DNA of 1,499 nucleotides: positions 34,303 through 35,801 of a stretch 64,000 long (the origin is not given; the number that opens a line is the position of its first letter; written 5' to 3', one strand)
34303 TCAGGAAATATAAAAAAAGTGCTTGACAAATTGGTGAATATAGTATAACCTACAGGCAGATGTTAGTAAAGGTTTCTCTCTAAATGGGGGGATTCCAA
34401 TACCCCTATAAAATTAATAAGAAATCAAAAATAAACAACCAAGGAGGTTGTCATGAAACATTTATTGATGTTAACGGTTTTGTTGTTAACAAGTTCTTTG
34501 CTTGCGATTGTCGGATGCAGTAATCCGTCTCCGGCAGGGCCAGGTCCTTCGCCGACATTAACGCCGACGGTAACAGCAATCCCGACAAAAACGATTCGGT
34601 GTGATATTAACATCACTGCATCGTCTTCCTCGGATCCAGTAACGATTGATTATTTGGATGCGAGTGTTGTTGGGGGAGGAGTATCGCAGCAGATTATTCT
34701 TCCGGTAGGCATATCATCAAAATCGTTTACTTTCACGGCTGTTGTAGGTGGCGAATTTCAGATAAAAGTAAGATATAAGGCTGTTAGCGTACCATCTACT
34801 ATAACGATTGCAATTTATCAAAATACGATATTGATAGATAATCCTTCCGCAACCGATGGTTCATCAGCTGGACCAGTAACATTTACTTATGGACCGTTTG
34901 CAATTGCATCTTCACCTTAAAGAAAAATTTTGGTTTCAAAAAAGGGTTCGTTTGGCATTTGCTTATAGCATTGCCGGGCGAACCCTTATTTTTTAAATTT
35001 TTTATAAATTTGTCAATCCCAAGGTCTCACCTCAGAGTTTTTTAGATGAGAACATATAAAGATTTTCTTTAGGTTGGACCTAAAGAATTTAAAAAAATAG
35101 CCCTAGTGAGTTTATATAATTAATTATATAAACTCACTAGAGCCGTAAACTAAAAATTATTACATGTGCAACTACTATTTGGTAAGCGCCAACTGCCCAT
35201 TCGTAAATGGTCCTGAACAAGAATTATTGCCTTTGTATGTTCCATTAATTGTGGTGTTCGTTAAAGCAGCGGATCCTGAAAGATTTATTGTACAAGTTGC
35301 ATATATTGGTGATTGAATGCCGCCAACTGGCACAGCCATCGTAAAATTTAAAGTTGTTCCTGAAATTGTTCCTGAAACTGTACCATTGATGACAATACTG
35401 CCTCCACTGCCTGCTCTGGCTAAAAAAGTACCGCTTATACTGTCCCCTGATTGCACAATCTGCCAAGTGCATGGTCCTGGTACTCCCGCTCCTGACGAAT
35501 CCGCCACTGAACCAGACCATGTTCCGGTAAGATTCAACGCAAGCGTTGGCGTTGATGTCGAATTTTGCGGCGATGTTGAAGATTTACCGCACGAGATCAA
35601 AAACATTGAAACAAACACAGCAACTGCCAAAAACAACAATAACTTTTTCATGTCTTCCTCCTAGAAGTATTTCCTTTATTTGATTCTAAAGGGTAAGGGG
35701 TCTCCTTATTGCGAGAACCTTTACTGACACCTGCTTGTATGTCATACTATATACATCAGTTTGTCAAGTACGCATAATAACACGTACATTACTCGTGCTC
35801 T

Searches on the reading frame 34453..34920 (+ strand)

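Call 3: search_protein_families(library=pfam, proteins=[window:34453-34920:+], max_evalue=1)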
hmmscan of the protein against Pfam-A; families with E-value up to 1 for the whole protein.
window:34453-34920:+ (155 aa): 0 families

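Call 4: search_protein_families(library=ncbifam, proteins=[window:34453-34920:+], max_evalue=1)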
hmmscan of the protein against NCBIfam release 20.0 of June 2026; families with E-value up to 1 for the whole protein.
window:34453-34920:+ (155 aa): 1 family
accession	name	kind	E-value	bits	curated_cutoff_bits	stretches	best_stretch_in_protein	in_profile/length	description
NF047882.1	PA0050_fam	equivalog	0.14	12.3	45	1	1-38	1-35/45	PA0050 family protein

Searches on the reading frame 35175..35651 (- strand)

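Call 3: search_protein_families(library=pfam, proteins=[window:35175-35651:-], max_evalue=1)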
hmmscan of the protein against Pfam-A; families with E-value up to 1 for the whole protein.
window:35175-35651:- (158 aa): 1 family
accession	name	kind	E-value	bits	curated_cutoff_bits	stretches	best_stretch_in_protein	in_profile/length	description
PF13944.12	Calycin_like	-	0.027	15.2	30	1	83-119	81-120/124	Calycin-like beta-barrel domain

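Call 4: search_protein_families(library=ncbifam, proteins=[window:35175-35651:-], max_evalue=1)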
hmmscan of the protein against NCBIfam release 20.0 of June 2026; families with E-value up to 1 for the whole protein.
window:35175-35651:- (158 aa): 2 families
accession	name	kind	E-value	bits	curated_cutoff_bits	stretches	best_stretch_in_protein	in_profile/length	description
NF058595.1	invert_tail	domain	0.00038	20.8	37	1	4-52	55-105/113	lipo-invert putative C-terminal anchoring domain-containing protein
NF050142.1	PG1828_fam_lipo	equivalog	0.0018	19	50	1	1-34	1-35/59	PG1828 family lipoprotein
